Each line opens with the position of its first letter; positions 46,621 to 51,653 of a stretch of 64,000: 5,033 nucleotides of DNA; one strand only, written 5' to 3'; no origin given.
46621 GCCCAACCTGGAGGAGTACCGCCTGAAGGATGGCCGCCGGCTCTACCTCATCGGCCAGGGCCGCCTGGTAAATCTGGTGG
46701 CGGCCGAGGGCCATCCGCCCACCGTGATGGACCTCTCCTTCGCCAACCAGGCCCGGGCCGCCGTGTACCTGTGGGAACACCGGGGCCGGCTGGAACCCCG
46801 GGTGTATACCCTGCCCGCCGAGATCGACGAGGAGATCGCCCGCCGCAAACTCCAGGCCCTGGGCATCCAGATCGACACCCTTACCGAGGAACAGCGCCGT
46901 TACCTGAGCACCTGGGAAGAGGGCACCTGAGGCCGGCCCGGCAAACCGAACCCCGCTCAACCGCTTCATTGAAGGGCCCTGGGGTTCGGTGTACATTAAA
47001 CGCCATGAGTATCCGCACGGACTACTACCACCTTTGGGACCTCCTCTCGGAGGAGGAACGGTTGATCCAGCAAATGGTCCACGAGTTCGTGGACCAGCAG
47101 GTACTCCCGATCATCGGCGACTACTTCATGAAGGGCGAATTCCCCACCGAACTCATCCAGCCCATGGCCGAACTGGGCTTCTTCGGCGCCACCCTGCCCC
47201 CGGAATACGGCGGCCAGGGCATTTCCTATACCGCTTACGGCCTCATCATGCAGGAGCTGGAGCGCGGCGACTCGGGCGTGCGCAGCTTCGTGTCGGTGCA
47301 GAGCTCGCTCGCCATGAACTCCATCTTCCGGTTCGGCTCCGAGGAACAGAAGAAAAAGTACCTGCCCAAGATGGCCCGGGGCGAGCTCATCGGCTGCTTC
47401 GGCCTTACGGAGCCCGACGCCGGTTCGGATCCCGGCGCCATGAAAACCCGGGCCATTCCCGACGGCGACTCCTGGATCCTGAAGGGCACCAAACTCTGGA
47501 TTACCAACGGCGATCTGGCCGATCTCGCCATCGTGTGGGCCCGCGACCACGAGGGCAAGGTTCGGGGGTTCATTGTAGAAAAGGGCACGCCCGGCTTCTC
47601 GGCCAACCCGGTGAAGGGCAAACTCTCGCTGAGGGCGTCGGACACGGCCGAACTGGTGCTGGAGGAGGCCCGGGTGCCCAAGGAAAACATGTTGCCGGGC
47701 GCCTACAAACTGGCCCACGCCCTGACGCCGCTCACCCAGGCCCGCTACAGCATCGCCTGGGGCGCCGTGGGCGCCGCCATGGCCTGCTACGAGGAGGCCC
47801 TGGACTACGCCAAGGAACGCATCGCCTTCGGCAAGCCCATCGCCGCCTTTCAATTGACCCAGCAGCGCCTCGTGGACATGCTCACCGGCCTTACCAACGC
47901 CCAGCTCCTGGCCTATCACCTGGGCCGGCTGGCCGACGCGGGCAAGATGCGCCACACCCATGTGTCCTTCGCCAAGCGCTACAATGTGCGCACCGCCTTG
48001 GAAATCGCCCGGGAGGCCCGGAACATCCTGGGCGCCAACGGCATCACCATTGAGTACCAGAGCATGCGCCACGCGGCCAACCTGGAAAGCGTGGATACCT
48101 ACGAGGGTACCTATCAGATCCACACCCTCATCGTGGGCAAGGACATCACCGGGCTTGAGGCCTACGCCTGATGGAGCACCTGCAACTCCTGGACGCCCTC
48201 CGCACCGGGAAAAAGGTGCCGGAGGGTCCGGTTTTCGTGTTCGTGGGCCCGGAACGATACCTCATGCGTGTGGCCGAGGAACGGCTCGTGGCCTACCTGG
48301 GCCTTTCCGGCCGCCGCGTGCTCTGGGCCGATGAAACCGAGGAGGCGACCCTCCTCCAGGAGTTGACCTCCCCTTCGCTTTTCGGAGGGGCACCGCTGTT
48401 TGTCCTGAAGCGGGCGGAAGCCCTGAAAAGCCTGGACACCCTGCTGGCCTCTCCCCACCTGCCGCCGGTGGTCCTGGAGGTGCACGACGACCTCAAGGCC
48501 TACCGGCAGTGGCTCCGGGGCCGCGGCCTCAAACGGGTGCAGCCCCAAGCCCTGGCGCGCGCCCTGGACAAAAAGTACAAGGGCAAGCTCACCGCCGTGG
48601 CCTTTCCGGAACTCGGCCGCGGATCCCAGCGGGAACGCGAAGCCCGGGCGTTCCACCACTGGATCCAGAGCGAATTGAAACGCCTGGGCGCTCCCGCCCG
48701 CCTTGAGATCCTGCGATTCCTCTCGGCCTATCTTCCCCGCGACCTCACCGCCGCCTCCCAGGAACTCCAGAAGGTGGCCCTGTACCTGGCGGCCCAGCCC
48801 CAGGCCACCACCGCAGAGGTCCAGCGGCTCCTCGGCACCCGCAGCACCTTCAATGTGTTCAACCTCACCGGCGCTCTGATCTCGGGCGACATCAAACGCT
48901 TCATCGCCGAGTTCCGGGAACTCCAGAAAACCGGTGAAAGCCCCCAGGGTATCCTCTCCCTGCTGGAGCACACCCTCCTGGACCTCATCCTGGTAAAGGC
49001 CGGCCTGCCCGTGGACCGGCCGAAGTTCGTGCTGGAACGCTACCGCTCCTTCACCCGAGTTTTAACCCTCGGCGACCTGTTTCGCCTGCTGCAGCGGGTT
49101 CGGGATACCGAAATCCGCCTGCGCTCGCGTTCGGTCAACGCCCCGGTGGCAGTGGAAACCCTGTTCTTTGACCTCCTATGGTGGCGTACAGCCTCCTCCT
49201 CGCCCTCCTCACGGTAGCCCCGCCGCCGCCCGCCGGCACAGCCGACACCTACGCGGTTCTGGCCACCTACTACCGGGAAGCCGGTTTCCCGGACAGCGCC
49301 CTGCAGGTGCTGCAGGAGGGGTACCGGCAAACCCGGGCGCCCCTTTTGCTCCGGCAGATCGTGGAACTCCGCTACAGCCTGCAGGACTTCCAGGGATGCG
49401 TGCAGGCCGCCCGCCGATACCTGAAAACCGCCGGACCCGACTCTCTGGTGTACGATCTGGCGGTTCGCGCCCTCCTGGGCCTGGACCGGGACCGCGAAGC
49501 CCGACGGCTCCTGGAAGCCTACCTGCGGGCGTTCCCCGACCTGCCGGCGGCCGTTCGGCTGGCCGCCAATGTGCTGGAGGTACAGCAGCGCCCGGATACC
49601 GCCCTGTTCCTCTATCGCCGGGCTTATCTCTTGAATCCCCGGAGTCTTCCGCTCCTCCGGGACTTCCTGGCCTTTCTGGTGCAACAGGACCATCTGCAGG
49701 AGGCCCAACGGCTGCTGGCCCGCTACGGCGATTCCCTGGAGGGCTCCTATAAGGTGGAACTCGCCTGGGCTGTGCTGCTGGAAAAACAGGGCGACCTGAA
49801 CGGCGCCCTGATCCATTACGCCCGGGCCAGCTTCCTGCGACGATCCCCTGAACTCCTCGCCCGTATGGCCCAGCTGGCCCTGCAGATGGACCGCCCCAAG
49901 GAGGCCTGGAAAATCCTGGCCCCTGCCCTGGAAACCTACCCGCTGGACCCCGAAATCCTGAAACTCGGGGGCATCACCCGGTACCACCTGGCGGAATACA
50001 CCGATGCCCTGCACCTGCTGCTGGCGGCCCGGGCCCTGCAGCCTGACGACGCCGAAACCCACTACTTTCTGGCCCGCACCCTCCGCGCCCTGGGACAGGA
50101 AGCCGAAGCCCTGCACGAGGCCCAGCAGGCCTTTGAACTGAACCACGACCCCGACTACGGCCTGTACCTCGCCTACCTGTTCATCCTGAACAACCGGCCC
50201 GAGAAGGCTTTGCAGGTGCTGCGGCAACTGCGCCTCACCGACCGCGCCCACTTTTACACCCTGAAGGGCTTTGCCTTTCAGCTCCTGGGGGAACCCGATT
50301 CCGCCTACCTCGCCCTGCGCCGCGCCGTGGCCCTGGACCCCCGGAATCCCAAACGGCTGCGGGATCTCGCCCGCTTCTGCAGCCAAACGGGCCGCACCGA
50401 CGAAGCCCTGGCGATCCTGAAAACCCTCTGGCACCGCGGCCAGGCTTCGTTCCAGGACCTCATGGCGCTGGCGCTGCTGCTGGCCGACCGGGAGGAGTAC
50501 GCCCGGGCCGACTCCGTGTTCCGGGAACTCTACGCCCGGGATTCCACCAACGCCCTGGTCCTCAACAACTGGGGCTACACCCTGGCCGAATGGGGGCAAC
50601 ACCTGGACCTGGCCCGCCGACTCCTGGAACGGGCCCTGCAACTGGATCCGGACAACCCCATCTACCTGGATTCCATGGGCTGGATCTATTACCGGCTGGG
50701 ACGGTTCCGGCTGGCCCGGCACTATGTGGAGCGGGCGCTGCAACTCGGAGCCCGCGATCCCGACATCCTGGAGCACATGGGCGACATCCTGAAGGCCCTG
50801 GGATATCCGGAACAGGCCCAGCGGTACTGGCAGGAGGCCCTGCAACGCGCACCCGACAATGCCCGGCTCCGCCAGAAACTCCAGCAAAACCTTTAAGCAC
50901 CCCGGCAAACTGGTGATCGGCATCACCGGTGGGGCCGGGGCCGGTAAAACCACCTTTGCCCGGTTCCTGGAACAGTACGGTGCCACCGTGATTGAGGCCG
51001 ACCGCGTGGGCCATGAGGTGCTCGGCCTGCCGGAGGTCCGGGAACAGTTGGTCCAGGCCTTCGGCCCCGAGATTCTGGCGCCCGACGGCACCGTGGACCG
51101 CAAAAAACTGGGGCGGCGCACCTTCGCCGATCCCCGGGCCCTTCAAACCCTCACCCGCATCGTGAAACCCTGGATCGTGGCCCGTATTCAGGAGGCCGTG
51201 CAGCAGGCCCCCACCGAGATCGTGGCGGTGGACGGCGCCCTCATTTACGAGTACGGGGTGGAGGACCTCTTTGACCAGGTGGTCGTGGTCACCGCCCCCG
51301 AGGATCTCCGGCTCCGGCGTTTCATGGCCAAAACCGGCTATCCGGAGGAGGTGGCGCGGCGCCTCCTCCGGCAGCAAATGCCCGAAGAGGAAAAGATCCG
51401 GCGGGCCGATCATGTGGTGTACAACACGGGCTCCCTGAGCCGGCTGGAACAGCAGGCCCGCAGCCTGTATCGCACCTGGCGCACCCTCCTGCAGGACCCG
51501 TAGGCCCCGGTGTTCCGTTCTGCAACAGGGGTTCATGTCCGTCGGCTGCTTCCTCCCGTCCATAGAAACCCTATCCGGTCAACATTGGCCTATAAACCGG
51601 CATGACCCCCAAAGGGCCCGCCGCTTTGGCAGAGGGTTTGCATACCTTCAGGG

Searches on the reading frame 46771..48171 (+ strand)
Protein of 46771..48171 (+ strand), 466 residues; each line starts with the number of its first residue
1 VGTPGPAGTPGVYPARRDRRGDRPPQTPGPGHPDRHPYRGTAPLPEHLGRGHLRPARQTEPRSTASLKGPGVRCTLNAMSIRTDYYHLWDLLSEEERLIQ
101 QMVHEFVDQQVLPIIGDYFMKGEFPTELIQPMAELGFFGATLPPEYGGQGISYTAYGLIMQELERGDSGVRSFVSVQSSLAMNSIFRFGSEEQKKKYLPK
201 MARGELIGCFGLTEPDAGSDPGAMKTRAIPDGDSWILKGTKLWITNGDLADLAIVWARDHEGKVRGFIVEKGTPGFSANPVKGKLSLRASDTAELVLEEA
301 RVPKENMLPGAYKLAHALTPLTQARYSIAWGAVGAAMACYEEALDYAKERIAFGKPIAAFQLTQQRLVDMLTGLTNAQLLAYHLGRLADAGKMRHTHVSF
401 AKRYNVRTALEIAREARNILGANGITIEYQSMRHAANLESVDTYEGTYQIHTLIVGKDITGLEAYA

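Call 6: search_protein_families(library=pfam, proteins=[window:46771-48171:+], max_evalue=0.01)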
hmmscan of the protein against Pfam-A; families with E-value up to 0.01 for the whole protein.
window:46771-48171:+ (466 aa): 4 families
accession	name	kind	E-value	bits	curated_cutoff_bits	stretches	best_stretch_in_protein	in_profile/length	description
PF02771.21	Acyl-CoA_dh_N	-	2.4e-39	134.6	22.9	1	93-205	1-113/113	Acyl-CoA dehydrogenase, N-terminal domain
PF00441.29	Acyl-CoA_dh_1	-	1.1e-31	110.5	22.4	1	317-458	7-148/150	Acyl-CoA dehydrogenase, C-terminal domain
PF02770.24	Acyl-CoA_dh_M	-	4.1e-24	85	33.3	1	209-299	1-96/97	Acyl-CoA dehydrogenase, middle domain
PF08028.16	Acyl-CoA_dh_2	-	6.8e-10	39.8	22.7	1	328-435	3-120/134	Acyl-CoA dehydrogenase, C-terminal domain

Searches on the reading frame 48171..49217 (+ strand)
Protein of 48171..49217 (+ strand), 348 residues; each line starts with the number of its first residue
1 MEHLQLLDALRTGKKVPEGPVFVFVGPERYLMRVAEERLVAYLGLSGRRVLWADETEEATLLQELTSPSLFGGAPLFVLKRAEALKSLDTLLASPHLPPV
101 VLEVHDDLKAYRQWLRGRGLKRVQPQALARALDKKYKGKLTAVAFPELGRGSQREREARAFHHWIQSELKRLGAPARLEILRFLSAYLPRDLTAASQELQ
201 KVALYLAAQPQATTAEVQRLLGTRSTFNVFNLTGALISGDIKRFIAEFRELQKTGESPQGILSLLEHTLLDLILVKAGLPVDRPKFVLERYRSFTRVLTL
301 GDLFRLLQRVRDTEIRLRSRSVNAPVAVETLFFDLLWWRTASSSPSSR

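Call 6: search_protein_families(library=pfam, proteins=[window:48171-49217:+], max_evalue=0.01)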
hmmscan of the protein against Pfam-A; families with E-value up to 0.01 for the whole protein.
window:48171-49217:+ (348 aa): 2 families
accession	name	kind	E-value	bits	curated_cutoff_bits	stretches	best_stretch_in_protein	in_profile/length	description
PF21694.2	DNA_pol3_delta_C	-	3.5e-05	24.2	27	1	228-276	3-51/121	DNA polymerase III delta subunit, C-terminal domain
PF12169.13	DNA_pol3_gamma3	-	0.00014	22.1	24.4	1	213-277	2-66/143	DNA polymerase III subunits gamma and tau domain III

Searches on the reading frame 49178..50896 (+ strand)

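Call 6: search_protein_families(library=pfam, proteins=[window:49178-50896:+], max_evalue=0.01)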
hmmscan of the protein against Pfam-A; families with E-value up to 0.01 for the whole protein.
window:49178-50896:+ (572 aa): 22 families
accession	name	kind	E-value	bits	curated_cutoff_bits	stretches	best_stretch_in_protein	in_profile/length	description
PF13428.12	TPR_14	-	7.1e-36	119.4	23.5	2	224-262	1-39/44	Tetratricopeptide repeat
PF14559.12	TPR_19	-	1.1e-31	109.4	25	5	371-430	5-66/68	Tetratricopeptide repeat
PF07719.23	TPR_2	-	2e-30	102.8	27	3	529-561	2-34/34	Tetratricopeptide repeat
PF00515.34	TPR_1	-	8.8e-21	73.3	27.8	0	360-390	4-34/34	Tetratricopeptide repeat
PF13181.12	TPR_8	-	7.1e-19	66.7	25.7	0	530-561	3-34/34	Tetratricopeptide repeat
PF13424.12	TPR_12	-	9.9e-17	61.4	30.1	1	459-523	3-74/77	Tetratricopeptide repeat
PF13431.12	TPR_17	-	1.4e-16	59.7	24.4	0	482-514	1-33/34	Tetratricopeptide repeat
PF12895.13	ANAPC3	-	1.7e-15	57.5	27.2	0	204-282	2-80/82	Anaphase-promoting complex, cyclosome, subunit 3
PF13432.12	TPR_16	-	9.9e-15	55.1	32.7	2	271-318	10-56/65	Tetratricopeptide repeat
PF23914.1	TPR_CcmH_CycH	-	1.6e-12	48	42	1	370-452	63-148/158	Cytochrome c-type biogenesis protein H TPR domain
PF13414.12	TPR_11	-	4.6e-10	39.5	26.8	1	476-508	10-42/42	TPR repeat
PF13429.12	TPR_15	-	3.6e-09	36.9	26.2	1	284-420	139-277/280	Tetratricopeptide repeat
PF25062.1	ARM_TT21_N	-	3e-06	27.6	40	0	404-535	40-173/222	Tetratricopeptide repeat protein 21 N-terminal ARM repeat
PF13371.12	TPR_9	-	5.8e-06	26.7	35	1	474-530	9-65/73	Tetratricopeptide repeat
PF20308.4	TPR-S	-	6.2e-06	27.2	27.6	0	477-555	3-79/102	Tetratricopeptide Repeats-Sensor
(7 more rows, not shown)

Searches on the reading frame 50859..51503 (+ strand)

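Call 6: search_protein_families(library=pfam, proteins=[window:50859-51503:+], max_evalue=0.01)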
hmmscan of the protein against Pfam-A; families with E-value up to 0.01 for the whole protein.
window:50859-51503:+ (214 aa): 6 families
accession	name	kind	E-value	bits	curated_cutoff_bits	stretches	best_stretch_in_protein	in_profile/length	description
PF01121.26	CoaE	-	2.1e-41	142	27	1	18-193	1-178/180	Dephospho-CoA kinase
PF13238.12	AAA_18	-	2.9e-06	28.2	29.4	1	20-163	1-115/128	AAA domain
PF13521.12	AAA_28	-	0.00011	22.9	27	1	20-45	2-28/164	AAA domain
PF13671.12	AAA_33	-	0.00047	20.9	27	1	22-64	4-37/143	AAA domain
PF00485.24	PRK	-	0.0016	18.7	22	0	19-40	1-22/196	Phosphoribulokinase / Uridine kinase family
PF13401.12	AAA_22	-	0.0072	17.1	27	0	17-92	5-65/130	AAA domain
